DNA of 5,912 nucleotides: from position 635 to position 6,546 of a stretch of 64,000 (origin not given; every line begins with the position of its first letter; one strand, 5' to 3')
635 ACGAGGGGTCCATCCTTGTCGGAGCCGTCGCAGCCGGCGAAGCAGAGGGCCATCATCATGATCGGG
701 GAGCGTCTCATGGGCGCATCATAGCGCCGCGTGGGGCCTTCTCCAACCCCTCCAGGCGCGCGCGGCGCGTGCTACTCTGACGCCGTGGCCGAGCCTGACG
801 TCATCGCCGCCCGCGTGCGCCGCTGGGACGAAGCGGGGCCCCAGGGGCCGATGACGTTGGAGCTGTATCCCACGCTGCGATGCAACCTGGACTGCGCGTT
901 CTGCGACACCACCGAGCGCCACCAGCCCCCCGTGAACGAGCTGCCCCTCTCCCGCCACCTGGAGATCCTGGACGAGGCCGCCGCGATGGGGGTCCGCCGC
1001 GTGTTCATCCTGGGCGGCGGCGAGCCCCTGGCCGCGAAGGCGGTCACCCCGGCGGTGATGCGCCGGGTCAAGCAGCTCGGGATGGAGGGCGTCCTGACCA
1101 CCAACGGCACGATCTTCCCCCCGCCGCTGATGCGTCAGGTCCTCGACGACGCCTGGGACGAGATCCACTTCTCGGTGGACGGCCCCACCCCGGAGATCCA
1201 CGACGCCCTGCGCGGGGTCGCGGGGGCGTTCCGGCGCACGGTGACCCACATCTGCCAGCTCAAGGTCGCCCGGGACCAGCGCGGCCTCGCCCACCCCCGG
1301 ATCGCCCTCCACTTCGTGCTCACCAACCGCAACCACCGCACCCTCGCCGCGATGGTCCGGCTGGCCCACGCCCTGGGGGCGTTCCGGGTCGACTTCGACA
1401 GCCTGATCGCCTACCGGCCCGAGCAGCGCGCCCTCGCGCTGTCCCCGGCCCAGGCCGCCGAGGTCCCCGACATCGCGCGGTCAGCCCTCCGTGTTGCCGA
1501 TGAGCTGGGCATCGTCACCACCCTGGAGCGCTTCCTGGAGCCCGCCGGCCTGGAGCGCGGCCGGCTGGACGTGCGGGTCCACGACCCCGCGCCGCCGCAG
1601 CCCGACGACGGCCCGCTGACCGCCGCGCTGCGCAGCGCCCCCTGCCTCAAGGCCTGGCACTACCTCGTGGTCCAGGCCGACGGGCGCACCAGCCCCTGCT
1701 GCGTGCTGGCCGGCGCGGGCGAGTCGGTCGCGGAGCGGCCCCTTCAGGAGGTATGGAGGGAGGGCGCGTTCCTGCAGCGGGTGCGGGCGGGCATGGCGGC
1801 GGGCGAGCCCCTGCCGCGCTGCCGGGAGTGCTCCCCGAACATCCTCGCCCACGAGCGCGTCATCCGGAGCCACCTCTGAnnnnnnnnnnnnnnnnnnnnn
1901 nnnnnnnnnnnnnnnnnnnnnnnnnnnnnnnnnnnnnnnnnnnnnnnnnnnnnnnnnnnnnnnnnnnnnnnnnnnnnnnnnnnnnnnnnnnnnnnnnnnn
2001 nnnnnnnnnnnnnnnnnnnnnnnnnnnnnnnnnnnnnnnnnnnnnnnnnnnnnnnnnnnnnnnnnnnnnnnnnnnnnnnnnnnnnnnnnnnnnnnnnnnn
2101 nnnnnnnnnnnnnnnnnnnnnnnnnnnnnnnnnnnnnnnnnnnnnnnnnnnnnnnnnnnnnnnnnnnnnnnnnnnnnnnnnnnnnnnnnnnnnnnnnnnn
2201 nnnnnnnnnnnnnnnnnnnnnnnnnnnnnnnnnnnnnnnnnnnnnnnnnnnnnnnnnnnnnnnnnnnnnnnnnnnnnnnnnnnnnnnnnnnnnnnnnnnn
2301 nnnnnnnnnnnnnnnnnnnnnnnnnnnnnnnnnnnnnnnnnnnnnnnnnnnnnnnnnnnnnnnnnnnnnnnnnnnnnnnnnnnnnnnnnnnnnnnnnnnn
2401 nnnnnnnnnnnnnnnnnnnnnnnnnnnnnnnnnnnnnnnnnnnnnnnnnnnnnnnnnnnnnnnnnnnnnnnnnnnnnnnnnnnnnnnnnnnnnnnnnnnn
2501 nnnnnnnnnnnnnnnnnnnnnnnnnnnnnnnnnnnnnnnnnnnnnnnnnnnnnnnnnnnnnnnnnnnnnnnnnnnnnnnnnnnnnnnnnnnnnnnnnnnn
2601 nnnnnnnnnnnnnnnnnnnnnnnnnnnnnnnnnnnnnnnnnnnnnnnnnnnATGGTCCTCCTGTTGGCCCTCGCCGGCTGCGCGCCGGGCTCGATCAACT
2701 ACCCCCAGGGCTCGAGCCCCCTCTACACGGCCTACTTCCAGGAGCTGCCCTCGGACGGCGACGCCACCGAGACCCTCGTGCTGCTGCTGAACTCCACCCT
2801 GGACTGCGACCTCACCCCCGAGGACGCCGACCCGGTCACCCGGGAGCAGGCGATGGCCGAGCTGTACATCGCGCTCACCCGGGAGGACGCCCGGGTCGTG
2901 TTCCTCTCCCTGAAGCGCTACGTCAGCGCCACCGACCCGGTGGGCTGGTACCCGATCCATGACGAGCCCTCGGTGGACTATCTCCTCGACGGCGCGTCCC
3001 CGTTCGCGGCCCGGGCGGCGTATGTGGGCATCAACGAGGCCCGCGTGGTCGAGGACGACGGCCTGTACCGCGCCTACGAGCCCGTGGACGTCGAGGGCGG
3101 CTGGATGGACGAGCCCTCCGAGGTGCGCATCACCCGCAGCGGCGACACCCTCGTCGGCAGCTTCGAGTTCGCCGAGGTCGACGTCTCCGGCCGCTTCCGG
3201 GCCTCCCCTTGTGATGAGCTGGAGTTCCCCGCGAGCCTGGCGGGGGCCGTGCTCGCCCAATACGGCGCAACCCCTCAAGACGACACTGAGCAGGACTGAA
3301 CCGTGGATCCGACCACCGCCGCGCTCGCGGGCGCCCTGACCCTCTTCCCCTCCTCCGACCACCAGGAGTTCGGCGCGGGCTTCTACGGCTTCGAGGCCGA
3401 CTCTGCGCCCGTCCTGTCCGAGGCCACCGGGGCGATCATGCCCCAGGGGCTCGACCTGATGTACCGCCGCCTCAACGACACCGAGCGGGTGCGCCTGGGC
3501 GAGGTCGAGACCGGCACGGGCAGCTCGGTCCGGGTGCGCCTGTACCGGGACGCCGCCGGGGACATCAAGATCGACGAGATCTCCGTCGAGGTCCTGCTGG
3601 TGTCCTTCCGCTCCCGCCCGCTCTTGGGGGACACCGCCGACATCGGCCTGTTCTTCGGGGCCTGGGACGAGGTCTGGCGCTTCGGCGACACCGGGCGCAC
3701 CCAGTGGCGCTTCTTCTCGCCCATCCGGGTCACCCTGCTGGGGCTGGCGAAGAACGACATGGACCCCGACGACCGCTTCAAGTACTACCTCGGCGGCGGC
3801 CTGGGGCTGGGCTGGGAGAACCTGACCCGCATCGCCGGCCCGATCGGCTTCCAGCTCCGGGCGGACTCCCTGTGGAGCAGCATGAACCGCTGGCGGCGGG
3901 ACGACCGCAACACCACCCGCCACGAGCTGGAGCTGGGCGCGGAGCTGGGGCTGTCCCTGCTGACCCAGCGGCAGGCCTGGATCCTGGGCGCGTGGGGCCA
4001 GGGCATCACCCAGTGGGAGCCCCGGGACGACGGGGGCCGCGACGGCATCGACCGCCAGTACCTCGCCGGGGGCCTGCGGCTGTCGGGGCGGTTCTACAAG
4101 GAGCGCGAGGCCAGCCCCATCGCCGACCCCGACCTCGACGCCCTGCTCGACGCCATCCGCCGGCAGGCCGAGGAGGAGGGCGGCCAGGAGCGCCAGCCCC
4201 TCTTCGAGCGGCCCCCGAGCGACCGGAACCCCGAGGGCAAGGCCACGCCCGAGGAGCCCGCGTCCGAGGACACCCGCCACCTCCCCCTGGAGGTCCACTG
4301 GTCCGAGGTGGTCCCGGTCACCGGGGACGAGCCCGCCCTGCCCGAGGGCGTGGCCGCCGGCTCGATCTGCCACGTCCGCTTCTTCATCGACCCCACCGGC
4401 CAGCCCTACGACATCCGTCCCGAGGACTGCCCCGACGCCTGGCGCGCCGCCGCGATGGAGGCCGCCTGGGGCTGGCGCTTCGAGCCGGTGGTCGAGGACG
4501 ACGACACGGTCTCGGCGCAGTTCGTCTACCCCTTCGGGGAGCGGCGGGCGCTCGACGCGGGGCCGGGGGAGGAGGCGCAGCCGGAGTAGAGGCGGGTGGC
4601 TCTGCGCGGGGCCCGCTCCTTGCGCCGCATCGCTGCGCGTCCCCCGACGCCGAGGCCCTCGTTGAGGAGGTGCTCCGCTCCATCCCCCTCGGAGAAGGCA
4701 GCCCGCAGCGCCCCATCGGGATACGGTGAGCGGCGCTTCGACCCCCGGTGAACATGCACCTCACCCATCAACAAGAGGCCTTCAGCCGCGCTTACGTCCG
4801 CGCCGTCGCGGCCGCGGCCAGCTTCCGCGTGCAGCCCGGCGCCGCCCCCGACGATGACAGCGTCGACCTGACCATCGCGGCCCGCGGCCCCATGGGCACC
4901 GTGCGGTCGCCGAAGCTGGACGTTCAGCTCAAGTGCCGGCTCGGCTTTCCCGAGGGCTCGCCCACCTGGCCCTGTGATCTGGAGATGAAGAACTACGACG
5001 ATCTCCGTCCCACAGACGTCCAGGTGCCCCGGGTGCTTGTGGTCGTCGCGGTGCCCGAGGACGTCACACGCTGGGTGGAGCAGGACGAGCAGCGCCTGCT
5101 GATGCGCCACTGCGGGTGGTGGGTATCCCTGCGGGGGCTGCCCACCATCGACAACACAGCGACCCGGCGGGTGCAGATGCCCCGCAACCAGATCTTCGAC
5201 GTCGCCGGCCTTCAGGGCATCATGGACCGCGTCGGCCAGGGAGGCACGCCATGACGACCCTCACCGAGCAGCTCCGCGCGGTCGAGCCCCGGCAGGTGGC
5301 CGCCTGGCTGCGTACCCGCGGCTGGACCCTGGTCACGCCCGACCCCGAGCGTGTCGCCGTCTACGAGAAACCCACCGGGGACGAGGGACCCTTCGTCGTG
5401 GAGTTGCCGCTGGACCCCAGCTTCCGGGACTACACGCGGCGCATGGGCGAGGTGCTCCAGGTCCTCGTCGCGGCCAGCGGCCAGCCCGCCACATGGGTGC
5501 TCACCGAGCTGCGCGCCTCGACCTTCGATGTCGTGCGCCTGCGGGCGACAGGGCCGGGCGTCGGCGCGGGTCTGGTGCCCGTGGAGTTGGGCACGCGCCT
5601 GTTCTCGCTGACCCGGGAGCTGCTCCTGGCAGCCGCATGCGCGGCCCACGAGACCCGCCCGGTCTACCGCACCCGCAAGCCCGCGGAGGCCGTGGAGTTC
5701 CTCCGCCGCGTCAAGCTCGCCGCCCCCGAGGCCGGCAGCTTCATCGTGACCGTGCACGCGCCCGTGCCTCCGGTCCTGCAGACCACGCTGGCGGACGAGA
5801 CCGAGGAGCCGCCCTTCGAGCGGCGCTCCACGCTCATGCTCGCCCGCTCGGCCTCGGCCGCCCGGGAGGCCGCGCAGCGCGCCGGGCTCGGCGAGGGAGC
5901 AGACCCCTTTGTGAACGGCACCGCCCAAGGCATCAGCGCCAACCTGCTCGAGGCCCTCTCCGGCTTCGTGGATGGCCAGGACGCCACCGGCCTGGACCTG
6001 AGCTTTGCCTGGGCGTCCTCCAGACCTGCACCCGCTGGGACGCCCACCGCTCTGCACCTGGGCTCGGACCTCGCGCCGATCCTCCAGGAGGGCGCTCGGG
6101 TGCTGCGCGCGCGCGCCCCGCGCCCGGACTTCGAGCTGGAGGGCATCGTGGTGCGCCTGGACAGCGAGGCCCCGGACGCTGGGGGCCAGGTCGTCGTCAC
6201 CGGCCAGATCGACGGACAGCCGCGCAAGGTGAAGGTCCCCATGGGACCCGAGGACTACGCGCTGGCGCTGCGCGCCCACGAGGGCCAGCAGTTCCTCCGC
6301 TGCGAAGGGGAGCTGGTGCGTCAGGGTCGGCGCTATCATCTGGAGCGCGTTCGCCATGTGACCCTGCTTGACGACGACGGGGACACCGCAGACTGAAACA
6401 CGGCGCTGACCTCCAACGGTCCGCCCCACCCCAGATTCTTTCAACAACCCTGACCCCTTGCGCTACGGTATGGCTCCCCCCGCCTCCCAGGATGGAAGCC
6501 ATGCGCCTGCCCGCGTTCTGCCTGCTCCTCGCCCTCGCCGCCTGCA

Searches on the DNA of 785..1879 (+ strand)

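Call 70: search_rna_families(sources=[L037, L033, L086, L019, L046, L022], threshold=gathering)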
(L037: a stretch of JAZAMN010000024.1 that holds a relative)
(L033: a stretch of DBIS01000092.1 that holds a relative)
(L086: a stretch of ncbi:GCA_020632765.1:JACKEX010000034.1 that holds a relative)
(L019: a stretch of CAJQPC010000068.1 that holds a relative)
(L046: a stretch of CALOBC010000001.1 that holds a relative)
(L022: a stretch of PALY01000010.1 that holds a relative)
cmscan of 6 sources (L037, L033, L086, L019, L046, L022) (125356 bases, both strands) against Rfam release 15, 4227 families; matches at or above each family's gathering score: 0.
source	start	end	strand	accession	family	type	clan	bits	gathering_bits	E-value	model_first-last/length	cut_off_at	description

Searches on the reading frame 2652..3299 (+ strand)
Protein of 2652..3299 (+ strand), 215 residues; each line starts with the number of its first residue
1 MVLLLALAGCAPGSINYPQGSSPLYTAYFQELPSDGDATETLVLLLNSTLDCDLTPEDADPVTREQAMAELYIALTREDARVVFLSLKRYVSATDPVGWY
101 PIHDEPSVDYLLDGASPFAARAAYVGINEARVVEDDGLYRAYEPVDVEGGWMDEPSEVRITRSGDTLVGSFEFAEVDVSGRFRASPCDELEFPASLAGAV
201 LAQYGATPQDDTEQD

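Call 4: search_protein_families(library=pfam, proteins=[window:2652-3299:+], max_evalue=0.01)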
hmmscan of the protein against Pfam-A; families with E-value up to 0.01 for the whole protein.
window:2652-3299:+ (215 aa): 0 families

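Call 5: search_protein_families(library=ncbifam, proteins=[window:2652-3299:+], max_evalue=0.01)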
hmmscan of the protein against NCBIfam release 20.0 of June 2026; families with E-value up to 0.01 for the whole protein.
window:2652-3299:+ (215 aa): 0 families

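Call 34: search_protein_families(library=pfam, proteins=[window:2652-3299:+], max_evalue=5)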
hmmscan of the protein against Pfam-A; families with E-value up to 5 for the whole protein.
window:2652-3299:+ (215 aa): 1 family
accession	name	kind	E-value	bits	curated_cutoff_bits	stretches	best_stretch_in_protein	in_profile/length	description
PF19746.4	DUF6233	-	0.18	12.4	27.6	1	51-71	21-41/59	Family of unknown function (DUF6233)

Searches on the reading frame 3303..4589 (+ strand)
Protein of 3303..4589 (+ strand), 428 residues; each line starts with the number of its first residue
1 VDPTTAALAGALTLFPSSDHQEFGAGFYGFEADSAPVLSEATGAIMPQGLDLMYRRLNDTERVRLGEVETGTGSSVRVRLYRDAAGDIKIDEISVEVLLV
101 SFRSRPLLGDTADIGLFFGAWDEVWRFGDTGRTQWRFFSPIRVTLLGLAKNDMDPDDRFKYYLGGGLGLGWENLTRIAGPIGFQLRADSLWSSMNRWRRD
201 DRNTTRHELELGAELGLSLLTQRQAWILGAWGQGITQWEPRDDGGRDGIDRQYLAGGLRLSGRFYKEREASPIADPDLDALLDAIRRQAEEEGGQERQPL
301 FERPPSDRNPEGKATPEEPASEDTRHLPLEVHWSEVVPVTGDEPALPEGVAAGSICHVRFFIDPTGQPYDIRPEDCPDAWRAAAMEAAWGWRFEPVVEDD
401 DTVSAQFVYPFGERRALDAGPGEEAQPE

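Call 4: search_protein_families(library=pfam, proteins=[window:3303-4589:+], max_evalue=0.01)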
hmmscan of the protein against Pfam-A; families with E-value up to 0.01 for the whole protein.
window:3303-4589:+ (428 aa): 0 families

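Call 5: search_protein_families(library=ncbifam, proteins=[window:3303-4589:+], max_evalue=0.01)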
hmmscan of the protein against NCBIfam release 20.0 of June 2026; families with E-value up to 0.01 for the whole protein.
window:3303-4589:+ (428 aa): 0 families

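Call 34: search_protein_families(library=pfam, proteins=[window:3303-4589:+], max_evalue=5)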
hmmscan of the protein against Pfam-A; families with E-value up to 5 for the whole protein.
window:3303-4589:+ (428 aa): 1 family
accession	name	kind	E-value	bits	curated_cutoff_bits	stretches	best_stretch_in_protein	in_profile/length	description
PF03544.19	TonB_C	-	0.13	13.2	24.6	1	356-409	18-73/79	Gram-negative bacterial TonB protein C-terminal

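Call 35: search_solved_structures(query=window:3303-4589:+, max_evalue=5, show_alignments=2)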
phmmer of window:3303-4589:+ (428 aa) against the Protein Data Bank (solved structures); distinct sequences matched with E-value up to 5: 1.
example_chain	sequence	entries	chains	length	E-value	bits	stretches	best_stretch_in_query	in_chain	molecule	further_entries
8fsl_A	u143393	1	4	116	1.5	11.1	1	167-235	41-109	VH domain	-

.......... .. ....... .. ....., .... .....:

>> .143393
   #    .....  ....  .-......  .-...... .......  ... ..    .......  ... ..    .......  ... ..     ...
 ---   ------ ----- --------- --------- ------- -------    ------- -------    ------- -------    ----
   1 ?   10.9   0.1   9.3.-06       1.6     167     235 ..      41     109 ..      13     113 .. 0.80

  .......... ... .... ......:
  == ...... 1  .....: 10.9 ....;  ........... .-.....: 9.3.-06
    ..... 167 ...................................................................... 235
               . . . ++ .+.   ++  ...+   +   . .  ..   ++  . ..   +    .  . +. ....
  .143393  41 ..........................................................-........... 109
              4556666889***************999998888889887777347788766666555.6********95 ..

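Call 39: search_protein_families(library=pfam, alignment_id=A2, max_evalue=1)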
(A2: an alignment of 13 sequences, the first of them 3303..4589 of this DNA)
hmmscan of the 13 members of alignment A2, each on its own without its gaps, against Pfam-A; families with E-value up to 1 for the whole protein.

A. member 1, window:3303-4589:+ (428 aa): 1 family
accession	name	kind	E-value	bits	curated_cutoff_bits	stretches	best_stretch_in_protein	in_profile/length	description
PF03544.19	TonB_C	-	0.13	13.2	24.6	1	356-409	18-73/79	Gram-negative bacterial TonB protein C-terminal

B. families by the number of members that match (of 13 scanned): 2 families
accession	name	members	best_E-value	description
PF03544.19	TonB_C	8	3.4e-06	Gram-negative bacterial TonB protein C-terminal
PF17963.7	Big_9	1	0.23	Bacterial Ig domain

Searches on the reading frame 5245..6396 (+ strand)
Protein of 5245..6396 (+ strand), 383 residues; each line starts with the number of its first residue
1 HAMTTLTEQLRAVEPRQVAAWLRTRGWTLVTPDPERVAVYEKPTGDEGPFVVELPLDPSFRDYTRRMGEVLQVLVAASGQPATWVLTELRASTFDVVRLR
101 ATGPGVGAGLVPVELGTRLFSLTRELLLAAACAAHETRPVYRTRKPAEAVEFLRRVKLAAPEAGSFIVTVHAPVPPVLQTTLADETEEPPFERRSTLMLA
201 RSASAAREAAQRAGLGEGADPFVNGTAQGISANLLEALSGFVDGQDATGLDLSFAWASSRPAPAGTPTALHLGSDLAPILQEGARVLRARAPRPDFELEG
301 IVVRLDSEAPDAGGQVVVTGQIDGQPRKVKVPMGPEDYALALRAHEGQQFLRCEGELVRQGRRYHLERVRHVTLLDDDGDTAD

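Call 4: search_protein_families(library=pfam, proteins=[window:5245-6396:+], max_evalue=0.01)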
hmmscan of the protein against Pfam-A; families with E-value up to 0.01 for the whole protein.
window:5245-6396:+ (383 aa): 0 families

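Call 5: search_protein_families(library=ncbifam, proteins=[window:5245-6396:+], max_evalue=0.01)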
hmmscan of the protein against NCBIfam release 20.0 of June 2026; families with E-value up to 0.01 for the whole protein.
window:5245-6396:+ (383 aa): 0 families

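Call 88: search_protein_families(library=padloc, proteins=[window:5245-6396:+], max_evalue=0.01)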
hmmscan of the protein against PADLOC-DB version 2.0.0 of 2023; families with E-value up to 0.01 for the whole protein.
window:5245-6396:+ (383 aa): 37 families (the best 25 are shown)
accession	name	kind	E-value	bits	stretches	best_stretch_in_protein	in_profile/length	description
PDLC04298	PDC-M02B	-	8.8e-116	384.9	1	7-378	8-377/380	-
PDLC04304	PDC-M02B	-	2.5e-83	278.2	1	7-375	8-380/383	-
PDLC04335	PDC-M02B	-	2.3e-68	228.7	1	5-372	3-358/364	-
PDLC04303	PDC-M02B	-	1.5e-63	213.1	1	7-373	8-381/383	-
PDLC04308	PDC-M02B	-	3e-55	185.4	1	6-370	9-376/391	-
PDLC04323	PDC-M02B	-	6.5e-54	181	1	8-375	8-372/374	-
PDLC04311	PDC-M02B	-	6.8e-53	177.9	1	11-373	6-371/384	-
PDLC04310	PDC-M02B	-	1.6e-51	173.2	1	13-380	6-375/394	-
PDLC04330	PDC-M02B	-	4e-50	168.7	1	8-375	7-369/375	-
PDLC04317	PDC-M02B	-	1.2e-47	160.6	1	8-378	10-371/396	-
PDLC04300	PDC-M02B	-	6.6e-41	138.4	1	3-376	4-370/373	-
PDLC04301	PDC-M02B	-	1.8e-40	137.1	1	3-374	1-376/378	-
PDLC04329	PDC-M02B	-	4.5e-40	135.5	1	11-376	5-375/377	-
PDLC04305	PDC-M02B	-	6.4e-38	128.6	1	10-366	13-370/385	-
PDLC04299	PDC-M02B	-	4.4e-37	125.9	1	18-379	11-376/378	-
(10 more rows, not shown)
